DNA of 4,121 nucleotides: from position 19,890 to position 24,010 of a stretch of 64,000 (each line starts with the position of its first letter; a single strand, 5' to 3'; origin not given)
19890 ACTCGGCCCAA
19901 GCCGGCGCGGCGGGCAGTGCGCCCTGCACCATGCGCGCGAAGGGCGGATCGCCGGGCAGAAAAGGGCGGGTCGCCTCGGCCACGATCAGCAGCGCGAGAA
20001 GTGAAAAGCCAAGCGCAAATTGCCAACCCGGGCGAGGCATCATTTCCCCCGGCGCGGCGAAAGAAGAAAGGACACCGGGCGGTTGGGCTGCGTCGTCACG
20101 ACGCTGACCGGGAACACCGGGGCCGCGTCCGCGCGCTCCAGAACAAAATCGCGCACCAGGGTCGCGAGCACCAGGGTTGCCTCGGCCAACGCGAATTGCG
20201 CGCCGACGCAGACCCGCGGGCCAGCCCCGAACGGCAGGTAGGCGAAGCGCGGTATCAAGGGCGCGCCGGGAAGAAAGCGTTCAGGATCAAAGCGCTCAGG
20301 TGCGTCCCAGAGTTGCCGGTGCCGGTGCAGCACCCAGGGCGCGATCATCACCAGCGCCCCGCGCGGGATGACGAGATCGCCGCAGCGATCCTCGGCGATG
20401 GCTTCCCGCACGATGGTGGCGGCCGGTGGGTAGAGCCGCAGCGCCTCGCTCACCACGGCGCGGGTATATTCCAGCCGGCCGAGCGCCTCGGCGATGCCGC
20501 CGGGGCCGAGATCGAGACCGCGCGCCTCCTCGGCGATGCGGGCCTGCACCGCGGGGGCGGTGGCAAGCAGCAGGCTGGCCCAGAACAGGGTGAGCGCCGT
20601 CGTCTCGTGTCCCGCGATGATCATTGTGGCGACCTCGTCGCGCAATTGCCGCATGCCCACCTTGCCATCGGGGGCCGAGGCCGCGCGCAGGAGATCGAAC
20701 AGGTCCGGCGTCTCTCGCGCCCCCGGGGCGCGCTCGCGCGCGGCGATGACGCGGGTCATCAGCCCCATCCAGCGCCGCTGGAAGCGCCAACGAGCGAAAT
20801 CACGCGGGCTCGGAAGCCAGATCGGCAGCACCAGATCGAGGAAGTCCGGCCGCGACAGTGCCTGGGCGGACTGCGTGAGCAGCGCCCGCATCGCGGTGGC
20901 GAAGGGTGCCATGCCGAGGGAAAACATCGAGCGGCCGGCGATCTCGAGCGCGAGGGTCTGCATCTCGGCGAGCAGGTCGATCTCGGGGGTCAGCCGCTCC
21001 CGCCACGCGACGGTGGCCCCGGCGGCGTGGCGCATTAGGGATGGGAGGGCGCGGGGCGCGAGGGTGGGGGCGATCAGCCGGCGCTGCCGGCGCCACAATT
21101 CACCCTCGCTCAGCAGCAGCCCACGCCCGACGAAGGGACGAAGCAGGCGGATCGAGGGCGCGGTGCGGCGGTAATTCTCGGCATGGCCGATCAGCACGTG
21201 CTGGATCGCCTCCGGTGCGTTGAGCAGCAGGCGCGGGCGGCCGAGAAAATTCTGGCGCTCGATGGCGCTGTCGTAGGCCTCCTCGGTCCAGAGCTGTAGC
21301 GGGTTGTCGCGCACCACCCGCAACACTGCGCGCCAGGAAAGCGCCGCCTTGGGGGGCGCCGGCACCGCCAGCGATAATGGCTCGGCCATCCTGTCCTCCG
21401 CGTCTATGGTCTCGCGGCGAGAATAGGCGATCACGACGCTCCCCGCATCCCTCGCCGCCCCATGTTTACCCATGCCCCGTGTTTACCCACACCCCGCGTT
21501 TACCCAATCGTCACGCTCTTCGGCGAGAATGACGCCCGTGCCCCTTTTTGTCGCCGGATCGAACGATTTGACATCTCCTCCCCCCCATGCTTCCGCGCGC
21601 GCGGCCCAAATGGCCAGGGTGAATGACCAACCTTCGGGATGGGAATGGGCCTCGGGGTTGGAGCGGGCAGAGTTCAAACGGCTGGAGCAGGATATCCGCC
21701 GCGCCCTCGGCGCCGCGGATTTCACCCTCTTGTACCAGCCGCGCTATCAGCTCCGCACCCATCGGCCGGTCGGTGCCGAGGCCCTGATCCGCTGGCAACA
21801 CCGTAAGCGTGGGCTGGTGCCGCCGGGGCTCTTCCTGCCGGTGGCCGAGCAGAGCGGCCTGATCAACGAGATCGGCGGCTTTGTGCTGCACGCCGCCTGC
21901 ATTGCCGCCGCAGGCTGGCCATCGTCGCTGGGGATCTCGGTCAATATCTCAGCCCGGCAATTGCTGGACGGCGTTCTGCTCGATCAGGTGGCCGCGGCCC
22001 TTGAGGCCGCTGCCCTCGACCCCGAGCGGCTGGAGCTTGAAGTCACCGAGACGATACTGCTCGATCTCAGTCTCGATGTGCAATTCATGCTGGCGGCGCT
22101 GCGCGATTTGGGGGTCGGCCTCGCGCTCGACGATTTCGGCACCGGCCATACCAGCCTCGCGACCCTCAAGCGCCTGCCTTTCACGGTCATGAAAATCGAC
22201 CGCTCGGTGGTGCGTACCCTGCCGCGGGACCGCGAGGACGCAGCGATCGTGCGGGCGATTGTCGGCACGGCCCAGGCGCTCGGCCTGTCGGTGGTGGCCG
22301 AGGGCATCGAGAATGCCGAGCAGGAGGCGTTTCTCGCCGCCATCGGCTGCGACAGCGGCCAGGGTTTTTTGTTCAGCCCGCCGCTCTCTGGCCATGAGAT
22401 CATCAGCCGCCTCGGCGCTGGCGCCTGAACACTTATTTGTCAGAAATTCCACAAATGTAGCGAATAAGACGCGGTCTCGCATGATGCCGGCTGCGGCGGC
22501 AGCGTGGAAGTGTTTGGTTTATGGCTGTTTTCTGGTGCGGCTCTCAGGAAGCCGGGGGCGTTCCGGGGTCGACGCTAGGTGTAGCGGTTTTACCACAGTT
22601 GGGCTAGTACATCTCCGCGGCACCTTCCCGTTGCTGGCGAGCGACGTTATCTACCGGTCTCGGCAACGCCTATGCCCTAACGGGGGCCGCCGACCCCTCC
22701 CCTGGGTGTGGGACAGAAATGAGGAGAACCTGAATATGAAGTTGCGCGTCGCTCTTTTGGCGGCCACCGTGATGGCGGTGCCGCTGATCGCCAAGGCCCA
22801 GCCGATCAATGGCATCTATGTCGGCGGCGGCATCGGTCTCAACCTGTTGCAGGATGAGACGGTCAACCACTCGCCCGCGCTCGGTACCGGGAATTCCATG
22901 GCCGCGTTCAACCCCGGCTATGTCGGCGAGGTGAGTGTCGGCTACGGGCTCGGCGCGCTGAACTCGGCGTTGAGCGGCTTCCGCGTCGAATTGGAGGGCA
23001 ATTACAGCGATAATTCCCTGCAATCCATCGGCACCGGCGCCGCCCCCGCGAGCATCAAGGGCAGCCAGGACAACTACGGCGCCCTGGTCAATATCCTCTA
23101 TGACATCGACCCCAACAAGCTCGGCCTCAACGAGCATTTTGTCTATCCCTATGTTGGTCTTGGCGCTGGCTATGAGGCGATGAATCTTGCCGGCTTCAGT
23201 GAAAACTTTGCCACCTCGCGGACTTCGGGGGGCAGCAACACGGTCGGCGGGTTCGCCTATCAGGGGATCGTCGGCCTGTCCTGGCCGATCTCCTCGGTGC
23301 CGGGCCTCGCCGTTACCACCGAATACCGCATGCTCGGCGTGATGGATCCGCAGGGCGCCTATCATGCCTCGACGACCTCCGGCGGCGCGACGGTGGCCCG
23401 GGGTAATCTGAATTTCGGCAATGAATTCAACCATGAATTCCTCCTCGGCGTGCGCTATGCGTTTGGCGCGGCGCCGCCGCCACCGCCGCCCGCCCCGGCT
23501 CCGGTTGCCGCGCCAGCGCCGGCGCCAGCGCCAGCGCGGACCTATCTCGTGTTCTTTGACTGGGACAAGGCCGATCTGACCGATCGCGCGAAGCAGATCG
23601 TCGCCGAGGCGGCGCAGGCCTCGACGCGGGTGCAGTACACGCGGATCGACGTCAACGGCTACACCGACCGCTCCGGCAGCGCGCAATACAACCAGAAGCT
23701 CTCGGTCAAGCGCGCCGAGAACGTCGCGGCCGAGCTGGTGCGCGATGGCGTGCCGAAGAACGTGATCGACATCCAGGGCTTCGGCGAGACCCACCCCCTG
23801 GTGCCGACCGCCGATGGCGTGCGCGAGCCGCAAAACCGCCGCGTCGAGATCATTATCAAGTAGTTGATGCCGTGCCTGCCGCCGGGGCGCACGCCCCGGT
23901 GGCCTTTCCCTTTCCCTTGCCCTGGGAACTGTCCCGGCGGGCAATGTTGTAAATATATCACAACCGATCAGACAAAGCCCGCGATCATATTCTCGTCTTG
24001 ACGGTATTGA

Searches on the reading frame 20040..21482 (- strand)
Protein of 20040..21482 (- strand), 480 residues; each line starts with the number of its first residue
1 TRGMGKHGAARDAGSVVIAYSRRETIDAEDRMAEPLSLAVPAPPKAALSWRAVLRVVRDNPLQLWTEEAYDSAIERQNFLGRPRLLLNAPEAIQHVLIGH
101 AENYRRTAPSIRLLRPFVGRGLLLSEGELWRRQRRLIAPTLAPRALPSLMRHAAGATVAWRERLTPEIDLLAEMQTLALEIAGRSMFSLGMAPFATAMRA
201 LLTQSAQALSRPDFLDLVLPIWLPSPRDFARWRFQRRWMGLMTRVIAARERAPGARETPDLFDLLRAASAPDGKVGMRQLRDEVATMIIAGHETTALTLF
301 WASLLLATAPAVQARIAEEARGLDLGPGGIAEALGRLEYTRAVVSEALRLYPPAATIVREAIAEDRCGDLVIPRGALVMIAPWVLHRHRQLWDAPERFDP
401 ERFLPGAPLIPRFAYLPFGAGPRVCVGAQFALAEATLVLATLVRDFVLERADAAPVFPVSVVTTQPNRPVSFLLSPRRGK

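Call 67: search_protein_families(library=pfam, proteins=[window:20040-21482:-], max_evalue=0.00001)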
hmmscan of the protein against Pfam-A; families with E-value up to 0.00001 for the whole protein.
window:20040-21482:- (480 aa): 1 family
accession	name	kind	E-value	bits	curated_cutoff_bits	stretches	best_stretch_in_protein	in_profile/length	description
PF00067.27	p450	-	1.4e-64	219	22.8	1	77-450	39-436/462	Cytochrome P450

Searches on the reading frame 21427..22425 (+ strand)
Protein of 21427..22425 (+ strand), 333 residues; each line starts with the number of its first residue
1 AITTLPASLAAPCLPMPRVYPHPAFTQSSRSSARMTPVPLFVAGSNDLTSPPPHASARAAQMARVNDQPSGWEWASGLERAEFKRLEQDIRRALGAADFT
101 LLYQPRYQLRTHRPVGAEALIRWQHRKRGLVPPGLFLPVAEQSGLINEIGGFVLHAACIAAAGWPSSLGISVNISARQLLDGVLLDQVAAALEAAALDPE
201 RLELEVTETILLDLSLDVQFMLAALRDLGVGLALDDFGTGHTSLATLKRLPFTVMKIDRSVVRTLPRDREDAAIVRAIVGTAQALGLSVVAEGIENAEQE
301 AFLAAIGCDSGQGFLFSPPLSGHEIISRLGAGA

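Call 67: search_protein_families(library=pfam, proteins=[window:21427-22425:+], max_evalue=0.00001)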
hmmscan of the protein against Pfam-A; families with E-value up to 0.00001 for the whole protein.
window:21427-22425:+ (333 aa): 1 family
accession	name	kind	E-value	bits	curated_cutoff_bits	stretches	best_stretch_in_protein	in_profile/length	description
PF00563.25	EAL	-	1.2e-68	231.5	31.3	1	88-319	2-236/236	EAL domain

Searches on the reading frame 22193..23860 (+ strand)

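Call 68: search_protein_families(library=pfam, proteins=[window:22193-23860:+], max_evalue=0.00001)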
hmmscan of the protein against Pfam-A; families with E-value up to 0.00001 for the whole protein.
window:22193-23860:+ (556 aa): 1 family
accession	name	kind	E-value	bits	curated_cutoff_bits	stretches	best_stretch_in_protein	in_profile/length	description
PF00691.25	OmpA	-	2.1e-18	66.9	27.2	1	454-549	1-98/98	OmpA family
